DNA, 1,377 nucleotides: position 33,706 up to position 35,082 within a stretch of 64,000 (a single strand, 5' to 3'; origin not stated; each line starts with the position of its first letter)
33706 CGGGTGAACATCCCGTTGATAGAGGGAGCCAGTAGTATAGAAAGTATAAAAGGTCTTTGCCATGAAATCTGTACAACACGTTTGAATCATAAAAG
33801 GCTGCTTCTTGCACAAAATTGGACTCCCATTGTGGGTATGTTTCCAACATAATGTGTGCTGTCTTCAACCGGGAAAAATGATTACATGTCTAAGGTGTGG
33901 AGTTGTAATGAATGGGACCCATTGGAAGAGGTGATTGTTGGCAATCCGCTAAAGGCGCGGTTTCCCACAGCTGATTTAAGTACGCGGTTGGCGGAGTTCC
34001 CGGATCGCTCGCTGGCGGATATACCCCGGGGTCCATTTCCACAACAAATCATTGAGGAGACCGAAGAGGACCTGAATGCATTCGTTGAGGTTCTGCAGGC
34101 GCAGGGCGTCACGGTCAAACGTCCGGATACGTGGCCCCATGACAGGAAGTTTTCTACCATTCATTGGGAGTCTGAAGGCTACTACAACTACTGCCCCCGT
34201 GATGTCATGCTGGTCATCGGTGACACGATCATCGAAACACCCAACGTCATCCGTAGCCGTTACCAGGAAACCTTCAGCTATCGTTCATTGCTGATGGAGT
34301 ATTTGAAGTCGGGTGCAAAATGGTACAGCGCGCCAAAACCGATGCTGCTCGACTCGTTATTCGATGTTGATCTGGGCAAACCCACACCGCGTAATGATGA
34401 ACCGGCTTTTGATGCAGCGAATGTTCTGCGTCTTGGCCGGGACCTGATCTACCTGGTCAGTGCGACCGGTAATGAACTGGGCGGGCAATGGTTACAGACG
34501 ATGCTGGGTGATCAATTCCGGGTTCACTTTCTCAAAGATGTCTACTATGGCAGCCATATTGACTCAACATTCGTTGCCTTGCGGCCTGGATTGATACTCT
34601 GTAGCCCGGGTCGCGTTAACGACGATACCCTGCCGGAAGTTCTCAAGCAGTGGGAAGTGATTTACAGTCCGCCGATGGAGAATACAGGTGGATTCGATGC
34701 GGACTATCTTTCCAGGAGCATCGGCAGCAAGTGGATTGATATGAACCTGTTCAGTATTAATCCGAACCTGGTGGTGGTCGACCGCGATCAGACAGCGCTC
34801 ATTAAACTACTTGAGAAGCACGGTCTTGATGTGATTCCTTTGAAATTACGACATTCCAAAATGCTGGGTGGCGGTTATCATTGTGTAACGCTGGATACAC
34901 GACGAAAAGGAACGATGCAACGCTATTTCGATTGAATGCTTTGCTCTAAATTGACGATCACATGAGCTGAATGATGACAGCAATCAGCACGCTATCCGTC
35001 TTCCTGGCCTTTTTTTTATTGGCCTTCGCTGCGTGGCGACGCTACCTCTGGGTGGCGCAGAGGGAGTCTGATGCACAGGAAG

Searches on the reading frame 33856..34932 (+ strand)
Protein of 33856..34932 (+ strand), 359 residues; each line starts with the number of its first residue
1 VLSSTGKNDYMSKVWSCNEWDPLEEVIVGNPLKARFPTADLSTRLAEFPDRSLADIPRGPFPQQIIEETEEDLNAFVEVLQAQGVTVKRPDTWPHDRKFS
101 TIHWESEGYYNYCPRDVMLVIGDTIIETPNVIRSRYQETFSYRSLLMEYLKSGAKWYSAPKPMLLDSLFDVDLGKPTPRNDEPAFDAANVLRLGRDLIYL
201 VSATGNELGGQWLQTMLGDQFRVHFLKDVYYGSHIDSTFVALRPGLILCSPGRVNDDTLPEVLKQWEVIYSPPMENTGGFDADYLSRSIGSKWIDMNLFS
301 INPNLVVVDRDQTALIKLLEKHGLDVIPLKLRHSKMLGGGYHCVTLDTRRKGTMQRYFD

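Call 7: search_protein_families(library=pfam, proteins=[window:33856-34932:+], max_evalue=0.001)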
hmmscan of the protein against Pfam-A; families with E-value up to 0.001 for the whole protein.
window:33856-34932:+ (359 aa): 0 families

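Call 8: search_protein_families(library=ncbifam, proteins=[window:33856-34932:+], max_evalue=0.001)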
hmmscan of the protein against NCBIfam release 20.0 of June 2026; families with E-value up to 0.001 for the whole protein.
window:33856-34932:+ (359 aa): 0 families

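Call 9: search_solved_structures(query=window:33856-34932:+, max_evalue=1, show_alignments=2)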
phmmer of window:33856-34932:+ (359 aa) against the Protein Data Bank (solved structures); distinct sequences matched with E-value up to 1: 9.
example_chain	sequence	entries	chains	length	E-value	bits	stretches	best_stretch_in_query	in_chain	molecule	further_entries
1bwd_A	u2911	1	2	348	6.9e-111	374.2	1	16-357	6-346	PROTEIN (INOSAMINE-PHOSPHATE AMIDINOTRANSFERASE)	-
6u1r_A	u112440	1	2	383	4.1e-65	223.6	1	14-358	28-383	SxtG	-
5wpi_A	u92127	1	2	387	3e-63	217.4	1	15-357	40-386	HsvA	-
2jdx_A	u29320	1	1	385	2.3e-62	214.5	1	14-359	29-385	PROTEIN (L-ARGININE:GLYCINE AMIDINOTRANSFERASE)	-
1jdx_A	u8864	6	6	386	1.5e-61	211.8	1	14-359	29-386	PROTEIN (L-ARGININE:GLYCINE AMIDINOTRANSFERASE)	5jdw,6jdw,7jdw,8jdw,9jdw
1jdw_A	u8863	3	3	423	2.2e-61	211.3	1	14-359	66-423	L-ARGININE:GLYCINE AMIDINOTRANSFERASE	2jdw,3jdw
4jdw_A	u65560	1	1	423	4e-60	207.1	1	14-359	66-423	L-ARGININE:GLYCINE AMIDINOTRANSFERASE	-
1eak_A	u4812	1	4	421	0.67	12.3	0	100-159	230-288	72 KDA TYPE IV COLLAGENASE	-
5jo9_A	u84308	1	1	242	0.75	12.1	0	301-330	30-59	Ribitol 2-dehydrogenase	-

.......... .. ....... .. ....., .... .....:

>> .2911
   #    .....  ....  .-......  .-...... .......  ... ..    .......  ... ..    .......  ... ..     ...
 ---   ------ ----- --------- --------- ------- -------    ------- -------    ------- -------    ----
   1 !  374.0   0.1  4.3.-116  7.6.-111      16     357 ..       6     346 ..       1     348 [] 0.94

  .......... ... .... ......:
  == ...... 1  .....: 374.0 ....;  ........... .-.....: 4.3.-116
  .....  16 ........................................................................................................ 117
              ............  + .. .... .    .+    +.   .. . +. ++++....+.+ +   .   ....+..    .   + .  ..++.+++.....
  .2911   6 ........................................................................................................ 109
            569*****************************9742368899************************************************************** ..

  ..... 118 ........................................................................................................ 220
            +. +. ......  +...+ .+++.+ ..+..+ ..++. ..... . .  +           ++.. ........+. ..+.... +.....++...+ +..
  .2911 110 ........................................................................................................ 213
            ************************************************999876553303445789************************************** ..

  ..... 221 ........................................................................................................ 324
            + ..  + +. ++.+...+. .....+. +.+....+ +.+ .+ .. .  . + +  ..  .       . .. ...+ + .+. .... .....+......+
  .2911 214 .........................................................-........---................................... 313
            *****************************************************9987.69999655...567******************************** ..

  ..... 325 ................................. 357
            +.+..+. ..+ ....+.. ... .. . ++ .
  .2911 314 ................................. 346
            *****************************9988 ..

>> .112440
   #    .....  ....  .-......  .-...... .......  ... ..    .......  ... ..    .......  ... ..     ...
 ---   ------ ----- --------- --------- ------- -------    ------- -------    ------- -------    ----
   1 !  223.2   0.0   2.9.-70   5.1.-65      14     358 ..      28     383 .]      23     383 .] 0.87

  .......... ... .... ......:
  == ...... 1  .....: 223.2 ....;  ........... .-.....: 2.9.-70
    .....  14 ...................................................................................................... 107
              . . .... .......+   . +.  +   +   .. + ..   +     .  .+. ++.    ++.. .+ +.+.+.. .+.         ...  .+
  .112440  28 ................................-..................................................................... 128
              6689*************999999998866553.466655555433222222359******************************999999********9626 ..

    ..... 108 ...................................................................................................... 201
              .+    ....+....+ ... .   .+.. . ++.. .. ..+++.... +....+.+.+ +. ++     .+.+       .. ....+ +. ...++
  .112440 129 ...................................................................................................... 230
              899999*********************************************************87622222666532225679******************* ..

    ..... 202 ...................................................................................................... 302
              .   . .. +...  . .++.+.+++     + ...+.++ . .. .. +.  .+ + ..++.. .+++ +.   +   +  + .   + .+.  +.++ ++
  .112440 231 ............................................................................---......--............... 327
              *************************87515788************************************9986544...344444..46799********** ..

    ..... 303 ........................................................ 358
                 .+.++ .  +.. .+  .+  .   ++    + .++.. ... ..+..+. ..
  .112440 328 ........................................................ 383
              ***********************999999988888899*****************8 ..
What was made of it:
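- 33856..34935 (+): StrB1-like amidinotransferase, 359 aa from the GTG start. The true start is probably the ATG at 33886, giving 349 aa, because the sister-clade orthologue begins there. The stop is 35 nt before the NRPS start. The catalytic Cys (GGGYHC), His (GSHIDST) and the FDAANV segment all align (call 9).
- On StrB1/AGAT amidinotransferase family (upstream gene): GGGYHC, GSHIDST and FDAANV all align (call 9).
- Closest known: StrB1, McyK and AmtA amidinotransferases. Same: The upstream gene matches StrB1 (1BWD) over its full length at E 6.9e-111 with the catalytic residues aligned (call 9).
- The closest solved amidinotransferase acts on an inosamine phosphate, not an amino acid (call 9). 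StrB1-type amidinotransferases accept bulky acceptors (call 9; own knowledge of the StrB1 substrate).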

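Call 34: search_protein_families(library=pfam, proteins=[window:33856-34932:+], max_evalue=10)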
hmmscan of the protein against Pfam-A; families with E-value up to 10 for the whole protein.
window:33856-34932:+ (359 aa): 1 family
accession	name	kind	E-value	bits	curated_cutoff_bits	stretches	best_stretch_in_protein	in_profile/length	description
PF02274.22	ADI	-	0.015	14.8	22.8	1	296-346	323-373/377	Arginine deiminase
